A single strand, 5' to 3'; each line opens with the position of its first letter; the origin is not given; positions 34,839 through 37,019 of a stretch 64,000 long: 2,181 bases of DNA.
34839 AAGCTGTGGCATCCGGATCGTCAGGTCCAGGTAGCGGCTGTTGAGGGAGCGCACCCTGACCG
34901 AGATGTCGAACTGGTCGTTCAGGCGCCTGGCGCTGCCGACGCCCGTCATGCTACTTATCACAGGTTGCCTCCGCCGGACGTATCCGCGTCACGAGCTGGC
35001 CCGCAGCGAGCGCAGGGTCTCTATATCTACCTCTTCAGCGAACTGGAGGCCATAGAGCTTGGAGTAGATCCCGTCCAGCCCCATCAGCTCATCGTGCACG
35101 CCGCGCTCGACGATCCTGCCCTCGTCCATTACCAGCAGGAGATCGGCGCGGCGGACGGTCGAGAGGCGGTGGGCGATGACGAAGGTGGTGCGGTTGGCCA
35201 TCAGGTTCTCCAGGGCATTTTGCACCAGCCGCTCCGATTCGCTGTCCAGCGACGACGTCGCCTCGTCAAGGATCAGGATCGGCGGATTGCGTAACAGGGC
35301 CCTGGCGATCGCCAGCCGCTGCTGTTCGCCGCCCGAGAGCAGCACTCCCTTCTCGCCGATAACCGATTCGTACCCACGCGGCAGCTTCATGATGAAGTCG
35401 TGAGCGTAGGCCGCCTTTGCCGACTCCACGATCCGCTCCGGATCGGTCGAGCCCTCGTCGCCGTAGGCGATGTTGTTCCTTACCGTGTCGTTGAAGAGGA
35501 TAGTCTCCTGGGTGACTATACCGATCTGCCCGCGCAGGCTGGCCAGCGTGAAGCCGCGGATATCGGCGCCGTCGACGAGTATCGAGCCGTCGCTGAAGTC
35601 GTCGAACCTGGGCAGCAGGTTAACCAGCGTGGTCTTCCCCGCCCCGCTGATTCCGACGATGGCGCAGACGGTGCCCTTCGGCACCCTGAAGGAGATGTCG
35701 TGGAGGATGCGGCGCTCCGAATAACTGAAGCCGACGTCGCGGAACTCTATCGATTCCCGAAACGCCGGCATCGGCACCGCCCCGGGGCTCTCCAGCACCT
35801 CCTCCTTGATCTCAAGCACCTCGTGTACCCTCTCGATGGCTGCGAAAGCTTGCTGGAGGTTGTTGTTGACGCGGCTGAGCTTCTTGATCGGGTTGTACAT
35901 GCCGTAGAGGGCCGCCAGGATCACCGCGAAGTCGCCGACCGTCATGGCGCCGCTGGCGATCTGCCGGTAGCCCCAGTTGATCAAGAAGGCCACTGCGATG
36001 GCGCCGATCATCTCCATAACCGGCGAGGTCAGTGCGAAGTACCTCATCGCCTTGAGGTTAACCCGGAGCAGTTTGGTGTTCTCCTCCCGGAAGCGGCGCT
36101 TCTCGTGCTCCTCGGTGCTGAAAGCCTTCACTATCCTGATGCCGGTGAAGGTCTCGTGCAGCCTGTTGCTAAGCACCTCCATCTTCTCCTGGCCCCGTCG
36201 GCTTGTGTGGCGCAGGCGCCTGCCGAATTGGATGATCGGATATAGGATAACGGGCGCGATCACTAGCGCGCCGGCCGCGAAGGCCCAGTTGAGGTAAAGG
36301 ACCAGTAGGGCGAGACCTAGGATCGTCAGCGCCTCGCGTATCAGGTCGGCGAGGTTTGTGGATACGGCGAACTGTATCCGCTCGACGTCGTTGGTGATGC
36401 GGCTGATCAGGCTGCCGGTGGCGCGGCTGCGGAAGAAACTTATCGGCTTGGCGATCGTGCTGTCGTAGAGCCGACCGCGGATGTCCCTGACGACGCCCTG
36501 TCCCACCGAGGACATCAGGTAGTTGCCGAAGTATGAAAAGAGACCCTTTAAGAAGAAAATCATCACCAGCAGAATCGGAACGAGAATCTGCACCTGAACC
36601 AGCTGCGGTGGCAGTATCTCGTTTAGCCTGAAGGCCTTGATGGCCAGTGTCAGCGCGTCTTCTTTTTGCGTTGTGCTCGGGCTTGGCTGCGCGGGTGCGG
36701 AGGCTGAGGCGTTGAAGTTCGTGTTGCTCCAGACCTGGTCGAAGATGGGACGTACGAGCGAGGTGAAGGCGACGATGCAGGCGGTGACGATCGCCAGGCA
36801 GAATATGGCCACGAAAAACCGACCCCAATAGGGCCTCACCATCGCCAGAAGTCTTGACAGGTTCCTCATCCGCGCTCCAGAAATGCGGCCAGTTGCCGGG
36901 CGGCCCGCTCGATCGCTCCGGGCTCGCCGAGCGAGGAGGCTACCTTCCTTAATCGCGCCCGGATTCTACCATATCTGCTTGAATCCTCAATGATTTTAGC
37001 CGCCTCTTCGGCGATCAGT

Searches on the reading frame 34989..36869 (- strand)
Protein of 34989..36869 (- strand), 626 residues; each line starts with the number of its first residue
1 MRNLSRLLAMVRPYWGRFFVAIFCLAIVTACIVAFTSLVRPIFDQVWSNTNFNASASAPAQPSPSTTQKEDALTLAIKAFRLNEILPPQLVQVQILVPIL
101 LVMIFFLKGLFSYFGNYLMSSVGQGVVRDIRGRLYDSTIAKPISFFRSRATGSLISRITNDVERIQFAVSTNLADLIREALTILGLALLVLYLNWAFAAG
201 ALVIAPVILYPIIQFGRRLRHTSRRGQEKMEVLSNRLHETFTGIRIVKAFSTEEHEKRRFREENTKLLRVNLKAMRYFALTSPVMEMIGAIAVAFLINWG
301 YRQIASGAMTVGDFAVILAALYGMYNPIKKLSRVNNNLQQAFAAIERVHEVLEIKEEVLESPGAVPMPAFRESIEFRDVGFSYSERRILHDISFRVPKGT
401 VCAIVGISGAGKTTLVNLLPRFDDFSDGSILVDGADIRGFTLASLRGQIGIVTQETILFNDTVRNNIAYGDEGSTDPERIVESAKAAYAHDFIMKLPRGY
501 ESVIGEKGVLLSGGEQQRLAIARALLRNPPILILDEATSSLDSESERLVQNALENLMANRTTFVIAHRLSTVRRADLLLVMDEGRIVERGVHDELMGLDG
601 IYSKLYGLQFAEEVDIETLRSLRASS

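Call 91: search_protein_families(library=pfam, proteins=[window:34989-36869:-], max_evalue=0.00001)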
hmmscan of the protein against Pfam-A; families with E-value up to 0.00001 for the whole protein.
window:34989-36869:- (626 aa): 3 families
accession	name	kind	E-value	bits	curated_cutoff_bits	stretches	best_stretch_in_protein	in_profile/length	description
PF00664.28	ABC_membrane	-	6.3e-48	164.3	28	1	24-320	2-266/274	ABC transporter transmembrane region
PF00005.33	ABC_tran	-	1.9e-30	106.7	25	1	389-539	1-137/137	ABC transporter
PF02463.25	SMC_N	-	4.2e-07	30.1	40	1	430-579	135-209/220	RecF/RecN/SMC N terminal domain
